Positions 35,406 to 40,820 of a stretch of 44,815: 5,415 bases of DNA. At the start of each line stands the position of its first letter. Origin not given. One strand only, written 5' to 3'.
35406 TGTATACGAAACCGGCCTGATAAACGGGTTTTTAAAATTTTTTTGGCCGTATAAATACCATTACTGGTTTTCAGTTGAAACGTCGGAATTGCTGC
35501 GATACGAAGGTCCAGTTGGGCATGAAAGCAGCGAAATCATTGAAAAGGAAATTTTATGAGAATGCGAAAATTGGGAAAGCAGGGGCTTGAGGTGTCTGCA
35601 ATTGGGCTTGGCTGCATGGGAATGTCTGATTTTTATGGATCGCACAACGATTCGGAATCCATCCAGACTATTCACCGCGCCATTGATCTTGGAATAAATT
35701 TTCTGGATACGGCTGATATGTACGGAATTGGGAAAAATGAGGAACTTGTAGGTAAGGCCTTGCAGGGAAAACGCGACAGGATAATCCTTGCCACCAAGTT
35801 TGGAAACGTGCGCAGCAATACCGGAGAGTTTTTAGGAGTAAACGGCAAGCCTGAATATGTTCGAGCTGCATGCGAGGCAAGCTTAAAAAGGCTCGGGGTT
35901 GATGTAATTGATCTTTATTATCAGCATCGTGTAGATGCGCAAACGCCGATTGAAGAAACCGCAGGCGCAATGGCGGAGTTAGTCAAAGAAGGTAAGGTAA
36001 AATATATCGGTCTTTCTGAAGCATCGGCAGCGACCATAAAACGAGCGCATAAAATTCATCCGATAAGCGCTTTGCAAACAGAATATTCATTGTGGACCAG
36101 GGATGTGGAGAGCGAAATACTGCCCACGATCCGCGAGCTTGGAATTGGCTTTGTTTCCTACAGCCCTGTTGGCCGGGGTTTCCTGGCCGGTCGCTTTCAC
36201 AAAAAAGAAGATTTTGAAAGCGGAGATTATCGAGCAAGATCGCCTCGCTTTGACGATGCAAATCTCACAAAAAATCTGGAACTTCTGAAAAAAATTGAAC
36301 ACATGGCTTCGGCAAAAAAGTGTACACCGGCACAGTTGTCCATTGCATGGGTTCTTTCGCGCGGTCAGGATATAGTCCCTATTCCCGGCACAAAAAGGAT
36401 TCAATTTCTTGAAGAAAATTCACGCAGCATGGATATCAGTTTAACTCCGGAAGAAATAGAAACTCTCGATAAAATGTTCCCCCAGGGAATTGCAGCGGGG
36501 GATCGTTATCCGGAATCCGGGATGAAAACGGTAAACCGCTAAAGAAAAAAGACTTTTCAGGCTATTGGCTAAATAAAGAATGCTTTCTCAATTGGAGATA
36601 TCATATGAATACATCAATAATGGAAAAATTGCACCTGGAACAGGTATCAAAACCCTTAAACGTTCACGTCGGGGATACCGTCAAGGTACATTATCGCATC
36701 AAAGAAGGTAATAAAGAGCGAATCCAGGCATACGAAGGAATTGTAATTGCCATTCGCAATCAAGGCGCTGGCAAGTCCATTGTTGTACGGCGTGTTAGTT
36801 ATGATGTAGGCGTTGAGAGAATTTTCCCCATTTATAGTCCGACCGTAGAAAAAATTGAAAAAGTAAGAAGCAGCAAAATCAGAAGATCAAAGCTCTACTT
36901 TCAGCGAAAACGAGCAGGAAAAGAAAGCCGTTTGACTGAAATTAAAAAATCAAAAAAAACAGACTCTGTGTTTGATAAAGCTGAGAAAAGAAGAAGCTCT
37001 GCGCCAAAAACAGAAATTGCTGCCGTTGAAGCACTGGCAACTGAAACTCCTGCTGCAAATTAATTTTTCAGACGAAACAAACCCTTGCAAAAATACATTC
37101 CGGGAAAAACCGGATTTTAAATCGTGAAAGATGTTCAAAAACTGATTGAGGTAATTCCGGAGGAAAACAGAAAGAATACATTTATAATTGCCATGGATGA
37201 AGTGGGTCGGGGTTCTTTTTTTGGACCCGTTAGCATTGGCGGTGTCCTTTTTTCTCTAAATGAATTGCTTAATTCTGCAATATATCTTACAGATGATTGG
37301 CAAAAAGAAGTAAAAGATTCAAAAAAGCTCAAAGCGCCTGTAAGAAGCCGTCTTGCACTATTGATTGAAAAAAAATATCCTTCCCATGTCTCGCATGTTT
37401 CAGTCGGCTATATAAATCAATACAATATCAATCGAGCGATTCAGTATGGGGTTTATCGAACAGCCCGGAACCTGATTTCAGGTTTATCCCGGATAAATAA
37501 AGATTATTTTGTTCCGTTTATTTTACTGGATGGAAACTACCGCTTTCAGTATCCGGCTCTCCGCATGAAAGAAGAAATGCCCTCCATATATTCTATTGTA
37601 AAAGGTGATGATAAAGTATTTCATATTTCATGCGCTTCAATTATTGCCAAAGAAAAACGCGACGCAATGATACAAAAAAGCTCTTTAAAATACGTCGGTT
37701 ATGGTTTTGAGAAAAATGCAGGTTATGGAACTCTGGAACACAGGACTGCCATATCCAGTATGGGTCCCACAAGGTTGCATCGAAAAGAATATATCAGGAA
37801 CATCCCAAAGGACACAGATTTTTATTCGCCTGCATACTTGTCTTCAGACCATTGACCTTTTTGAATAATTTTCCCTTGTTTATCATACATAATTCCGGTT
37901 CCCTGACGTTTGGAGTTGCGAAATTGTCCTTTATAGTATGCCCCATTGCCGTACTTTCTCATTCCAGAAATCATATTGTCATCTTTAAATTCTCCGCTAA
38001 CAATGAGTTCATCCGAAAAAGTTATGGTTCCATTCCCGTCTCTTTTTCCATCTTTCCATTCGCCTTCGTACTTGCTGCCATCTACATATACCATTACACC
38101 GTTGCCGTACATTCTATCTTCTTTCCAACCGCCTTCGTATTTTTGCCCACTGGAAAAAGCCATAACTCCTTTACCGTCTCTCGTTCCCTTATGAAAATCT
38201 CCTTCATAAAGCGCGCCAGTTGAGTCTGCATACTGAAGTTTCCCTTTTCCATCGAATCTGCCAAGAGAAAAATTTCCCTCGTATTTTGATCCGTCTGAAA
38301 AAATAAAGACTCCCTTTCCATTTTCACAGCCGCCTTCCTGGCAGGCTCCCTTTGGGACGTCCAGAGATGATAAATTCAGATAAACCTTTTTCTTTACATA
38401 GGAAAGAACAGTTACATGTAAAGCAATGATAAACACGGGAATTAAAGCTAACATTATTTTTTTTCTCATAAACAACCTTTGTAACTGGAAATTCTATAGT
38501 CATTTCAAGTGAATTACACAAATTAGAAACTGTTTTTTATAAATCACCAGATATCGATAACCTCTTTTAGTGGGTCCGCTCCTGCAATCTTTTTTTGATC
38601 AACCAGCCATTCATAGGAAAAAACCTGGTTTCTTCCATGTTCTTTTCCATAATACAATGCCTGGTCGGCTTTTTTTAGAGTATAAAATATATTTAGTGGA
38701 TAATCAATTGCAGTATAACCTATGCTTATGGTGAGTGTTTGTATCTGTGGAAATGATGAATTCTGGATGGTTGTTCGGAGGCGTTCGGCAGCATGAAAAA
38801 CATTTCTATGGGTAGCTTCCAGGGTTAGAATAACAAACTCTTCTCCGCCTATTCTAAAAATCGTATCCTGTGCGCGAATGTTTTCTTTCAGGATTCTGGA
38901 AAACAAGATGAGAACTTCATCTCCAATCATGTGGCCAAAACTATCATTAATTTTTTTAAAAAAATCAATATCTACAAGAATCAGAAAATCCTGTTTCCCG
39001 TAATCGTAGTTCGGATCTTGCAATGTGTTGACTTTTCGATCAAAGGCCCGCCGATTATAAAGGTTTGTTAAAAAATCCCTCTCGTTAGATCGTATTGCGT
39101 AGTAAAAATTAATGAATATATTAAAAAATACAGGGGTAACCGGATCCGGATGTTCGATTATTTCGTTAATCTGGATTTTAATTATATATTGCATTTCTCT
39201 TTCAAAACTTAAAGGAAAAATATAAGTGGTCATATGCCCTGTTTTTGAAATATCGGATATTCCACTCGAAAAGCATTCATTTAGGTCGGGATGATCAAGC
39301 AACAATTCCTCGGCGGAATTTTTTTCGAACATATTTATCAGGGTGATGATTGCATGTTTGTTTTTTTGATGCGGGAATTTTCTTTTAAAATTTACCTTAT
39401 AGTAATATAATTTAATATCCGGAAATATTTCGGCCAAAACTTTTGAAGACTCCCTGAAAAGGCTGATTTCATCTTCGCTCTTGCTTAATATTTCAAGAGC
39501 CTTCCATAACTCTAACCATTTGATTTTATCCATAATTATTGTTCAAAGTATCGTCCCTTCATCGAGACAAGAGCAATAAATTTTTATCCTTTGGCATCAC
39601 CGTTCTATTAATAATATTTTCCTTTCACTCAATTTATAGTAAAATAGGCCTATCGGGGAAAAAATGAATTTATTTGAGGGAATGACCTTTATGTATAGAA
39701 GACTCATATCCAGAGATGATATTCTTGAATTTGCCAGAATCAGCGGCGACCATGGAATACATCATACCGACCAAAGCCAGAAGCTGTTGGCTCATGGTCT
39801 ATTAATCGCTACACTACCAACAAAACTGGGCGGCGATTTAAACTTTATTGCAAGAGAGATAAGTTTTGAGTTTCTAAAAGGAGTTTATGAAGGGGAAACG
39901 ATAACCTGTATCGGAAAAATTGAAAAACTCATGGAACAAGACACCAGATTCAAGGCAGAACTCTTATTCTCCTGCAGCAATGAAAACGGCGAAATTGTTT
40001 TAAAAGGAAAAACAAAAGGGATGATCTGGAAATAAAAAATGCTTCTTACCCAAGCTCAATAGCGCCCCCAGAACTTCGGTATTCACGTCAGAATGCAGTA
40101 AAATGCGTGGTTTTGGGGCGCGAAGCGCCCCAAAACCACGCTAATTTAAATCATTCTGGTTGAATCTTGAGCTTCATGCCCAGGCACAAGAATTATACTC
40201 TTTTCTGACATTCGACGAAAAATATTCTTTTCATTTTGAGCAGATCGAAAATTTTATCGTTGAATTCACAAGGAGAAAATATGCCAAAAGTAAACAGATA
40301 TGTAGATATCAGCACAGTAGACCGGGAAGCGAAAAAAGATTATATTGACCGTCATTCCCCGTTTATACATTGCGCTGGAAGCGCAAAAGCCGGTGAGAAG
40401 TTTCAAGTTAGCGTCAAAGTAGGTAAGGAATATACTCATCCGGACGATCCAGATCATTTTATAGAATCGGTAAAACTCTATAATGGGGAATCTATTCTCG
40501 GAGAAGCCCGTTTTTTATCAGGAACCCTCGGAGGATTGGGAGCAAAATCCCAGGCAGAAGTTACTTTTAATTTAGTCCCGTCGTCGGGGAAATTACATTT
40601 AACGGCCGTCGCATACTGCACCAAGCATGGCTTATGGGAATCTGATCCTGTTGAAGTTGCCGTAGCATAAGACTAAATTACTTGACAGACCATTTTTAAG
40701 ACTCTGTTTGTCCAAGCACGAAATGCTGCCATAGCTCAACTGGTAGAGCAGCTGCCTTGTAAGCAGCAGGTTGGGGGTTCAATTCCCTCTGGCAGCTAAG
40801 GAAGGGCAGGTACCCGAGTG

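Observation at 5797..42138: Dense family of ~120-135 bp palindromic intergenic repeats (MITE/REP-like), nine copies in 45 kb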

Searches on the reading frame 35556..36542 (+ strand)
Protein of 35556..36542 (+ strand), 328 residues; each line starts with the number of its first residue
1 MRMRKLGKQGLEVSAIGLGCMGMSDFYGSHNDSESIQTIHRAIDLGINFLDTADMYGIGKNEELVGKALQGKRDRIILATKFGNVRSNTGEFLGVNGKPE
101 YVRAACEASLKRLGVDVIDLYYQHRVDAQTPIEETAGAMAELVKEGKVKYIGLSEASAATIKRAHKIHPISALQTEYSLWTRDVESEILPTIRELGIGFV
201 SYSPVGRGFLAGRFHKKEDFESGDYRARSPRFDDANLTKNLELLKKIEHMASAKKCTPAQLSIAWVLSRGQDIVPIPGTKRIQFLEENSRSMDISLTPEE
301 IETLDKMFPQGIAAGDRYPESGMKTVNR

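Call 29: search_protein_families(library=pfam, proteins=[window:35556-36542:+])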
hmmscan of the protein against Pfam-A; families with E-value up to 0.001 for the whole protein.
window:35556-36542:+ (328 aa): 1 family
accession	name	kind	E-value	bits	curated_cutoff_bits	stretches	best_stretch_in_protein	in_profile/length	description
PF00248.27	Aldo_ket_red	-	1.1e-82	277.9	24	1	16-306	2-288/291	Aldo/keto reductase family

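Call 30: find_encoding_contigs(protein=window:35556-36542:+, flank=10000, max_places=10)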
Protein window:35556-36542:+ (328 aa): no gene with exactly this product is on record in the collection.

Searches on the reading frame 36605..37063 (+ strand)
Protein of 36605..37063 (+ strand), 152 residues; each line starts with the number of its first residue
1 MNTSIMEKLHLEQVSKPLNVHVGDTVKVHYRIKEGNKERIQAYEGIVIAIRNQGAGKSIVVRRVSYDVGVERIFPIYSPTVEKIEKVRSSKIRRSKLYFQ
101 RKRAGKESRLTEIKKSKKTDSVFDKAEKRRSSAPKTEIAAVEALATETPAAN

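Call 29: search_protein_families(library=pfam, proteins=[window:36605-37063:+])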
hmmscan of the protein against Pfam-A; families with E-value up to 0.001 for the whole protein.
window:36605-37063:+ (152 aa): 1 family
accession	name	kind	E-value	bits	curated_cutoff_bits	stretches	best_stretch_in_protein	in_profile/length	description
PF01245.26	Ribosomal_L19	-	5.5e-38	129.8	22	1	6-112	3-110/111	Ribosomal protein L19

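Call 31: find_encoding_contigs(protein=window:36605-37063:+, flank=10000, max_places=10)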
Protein window:36605-37063:+ (152 aa): 2 contigs read that carry it; 2 places shown.
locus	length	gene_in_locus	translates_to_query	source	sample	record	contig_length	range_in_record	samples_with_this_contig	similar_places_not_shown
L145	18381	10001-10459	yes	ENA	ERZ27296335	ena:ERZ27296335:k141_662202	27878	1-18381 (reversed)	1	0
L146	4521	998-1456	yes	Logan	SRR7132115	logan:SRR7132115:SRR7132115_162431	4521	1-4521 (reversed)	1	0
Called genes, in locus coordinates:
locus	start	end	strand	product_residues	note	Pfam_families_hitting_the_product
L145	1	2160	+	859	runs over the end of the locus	PF00989:PAS (weak), PF13188:PAS_8 (weak), PF13426:PAS_9, PF00989:PAS, PF08448:PAS_4 (weak), PF13426:PAS_9, PF00990:GGDEF, PF00563:EAL, +1 more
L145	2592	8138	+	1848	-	PF04513:Baculo_PEP_C (faint), PF01442:Apolipoprotein (faint)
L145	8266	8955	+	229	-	-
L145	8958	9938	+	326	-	PF00248:Aldo_ket_red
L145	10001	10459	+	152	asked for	PF01245:Ribosomal_L19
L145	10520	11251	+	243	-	PF01351:RNase_HII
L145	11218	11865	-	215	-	-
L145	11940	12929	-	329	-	PF00990:GGDEF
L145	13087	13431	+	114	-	-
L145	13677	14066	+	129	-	PF01880:Desulfoferrodox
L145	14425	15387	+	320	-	-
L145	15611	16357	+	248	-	-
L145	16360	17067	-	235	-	-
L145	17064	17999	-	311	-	PF08668:HDOD, PF01966:HD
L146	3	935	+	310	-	?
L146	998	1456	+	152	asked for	PF01245:Ribosomal_L19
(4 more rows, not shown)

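Call 33: find_related_loci(query=window:36605-37063:+, collection=genome_contigs, flank=10000)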
Query window:36605-37063:+ (152 aa) in genome_contigs; peptide patterns used: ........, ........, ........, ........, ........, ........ (x = any residue, [..] = any of these).
600 stretches matched a pattern (row limit reached: there are more); 474 encode a relative of the query (tblastn E <= 1e-3); the best 80 are kept; 80 distinct loci.
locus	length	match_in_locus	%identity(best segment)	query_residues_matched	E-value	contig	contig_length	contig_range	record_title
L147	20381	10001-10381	69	1-127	4e-55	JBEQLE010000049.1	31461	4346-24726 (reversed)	MAG: Leptospirales bacterium isolate Y21TTR20magb6s NODE_49_length_31461_cov_5.502931, whole genome shotgun sequence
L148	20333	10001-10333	54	4-113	2e-36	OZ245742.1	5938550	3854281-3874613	MAG: Leptonemataceae bacterium isolate 15dd4ae5-76da-4f6d-9bc0-9b9e06b427f5 genome assembly, chromosome: 1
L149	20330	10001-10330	52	12-121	5e-36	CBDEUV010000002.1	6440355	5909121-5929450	MAG: Leptospirales bacterium isolate c8770d22-4079-4951-b12b-76a941e02df6 genome assembly, contig: contig_2, whole genom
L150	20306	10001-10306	55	12-113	1e-35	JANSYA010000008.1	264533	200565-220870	MAG: bacterium isolate bin.39 k141_342365_length_264533_cov_182.0619, whole genome shotgun sequence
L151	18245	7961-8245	56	20-114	5e-33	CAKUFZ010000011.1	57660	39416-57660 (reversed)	MAG: uncultured Coriobacteriales bacterium isolate REFINED_METABAT215_TOP10_CONTIGS_1500_ASSEMBLY_K77_MERGED__Hadza_MoBi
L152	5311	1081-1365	56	20-114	5e-33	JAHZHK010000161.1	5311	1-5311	MAG: Coriobacteriaceae bacterium isolate HRGM_Genome_3264 HRGM_Genome_3264_161, whole genome shotgun sequence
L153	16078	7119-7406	53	22-117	2e-32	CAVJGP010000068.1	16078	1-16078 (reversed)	Alistipes onderdonkii isolate H07682-L1_cleanbin_000022 genome assembly, contig: Spades_H07682-L1_contig_2821, whole gen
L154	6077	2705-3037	48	2-112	3e-31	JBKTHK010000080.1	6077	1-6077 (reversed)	MAG: Slackia sp. isolate 19-1_50 NODE_11335_length_6077_cov_2.446363, whole genome shotgun sequence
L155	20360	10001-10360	43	19-146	3e-30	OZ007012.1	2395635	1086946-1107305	MAG: uncultured Coriobacteriaceae bacterium isolate 6737_HOM_CTRL_s164.ctg000202c_hifiasm_circ MAG genome assembly, chro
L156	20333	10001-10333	47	2-112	2e-30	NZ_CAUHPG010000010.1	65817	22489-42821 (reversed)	MAG: uncultured Slackia sp. isolate SRR16280092_bin.3_MetaWRAP_v1.3_MAG ERZ19289393.556, whole genome shotgun sequence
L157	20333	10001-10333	47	2-112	2e-30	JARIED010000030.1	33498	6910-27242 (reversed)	MAG: Slackia sp. isolate cluster2_bin.78 k127_1184345, whole genome shotgun sequence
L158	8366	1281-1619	46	1-112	7e-30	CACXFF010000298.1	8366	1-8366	MAG: uncultured Coriobacteriaceae bacterium isolate RUG11205 genome assembly, contig: RUG11205_asm_298, whole genome sho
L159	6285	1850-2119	56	23-112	6e-30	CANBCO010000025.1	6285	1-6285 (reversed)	MAG TPA_asm: uncultured Coriobacteriaceae bacterium isolate SRR15429274_bin.8_metawrap_v1.3_MAG genome assembly, contig:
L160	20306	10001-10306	50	12-112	2e-29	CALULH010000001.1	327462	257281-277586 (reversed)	MAG: uncultured Coriobacteriaceae bacterium isolate BRZ_NT__bin55 genome assembly, contig: BRZ_NT__NODE_25_length_327462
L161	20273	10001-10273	54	22-112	2e-29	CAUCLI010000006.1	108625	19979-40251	MAG TPA_asm: uncultured Collinsella sp. isolate ERR4316498_bin.15_MetaWRAP_v1.3_MAG genome assembly, contig: ERZ18534191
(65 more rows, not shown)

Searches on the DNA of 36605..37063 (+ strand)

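Call 82: search_rna_families(source=L145, start=17990, end=18381, threshold=evalue, max_evalue=1)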
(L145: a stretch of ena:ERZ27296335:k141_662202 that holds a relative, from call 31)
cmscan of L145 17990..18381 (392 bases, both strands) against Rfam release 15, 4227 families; matches with E-value up to 1: 1.
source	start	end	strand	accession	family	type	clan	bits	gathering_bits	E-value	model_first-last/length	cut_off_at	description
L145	18123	18201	-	RF01506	Afu_294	Gene; snRNA; snoRNA; CD-box;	-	16.1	43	0.95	1-83/83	no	A. fumigatus snoRNA Afu_294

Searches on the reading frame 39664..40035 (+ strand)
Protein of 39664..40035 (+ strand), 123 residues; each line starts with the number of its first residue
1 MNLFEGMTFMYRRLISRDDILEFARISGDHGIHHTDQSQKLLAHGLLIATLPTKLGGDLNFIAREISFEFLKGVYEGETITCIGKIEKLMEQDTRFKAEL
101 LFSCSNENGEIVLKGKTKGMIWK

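Call 29: search_protein_families(library=pfam, proteins=[window:39664-40035:+])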
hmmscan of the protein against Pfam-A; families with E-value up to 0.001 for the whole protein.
window:39664-40035:+ (123 aa): 1 family
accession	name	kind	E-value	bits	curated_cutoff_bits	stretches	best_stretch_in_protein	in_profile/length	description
PF01575.25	MaoC_dehydratas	-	0.00032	20.7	27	0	11-87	14-102/123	MaoC like domain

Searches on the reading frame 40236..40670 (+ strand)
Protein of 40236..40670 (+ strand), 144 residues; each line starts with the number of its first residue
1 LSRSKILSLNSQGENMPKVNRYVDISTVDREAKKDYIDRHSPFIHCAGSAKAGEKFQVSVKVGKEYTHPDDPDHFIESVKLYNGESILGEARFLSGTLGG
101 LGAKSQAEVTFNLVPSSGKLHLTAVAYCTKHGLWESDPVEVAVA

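Call 29: search_protein_families(library=pfam, proteins=[window:40236-40670:+])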
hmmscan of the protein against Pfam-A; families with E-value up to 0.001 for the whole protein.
window:40236-40670:+ (144 aa): 1 family
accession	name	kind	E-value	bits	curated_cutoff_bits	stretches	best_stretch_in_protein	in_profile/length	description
PF01880.24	Desulfoferrodox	-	2.9e-24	85.9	22.2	1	36-136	5-97/98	Desulfoferrodoxin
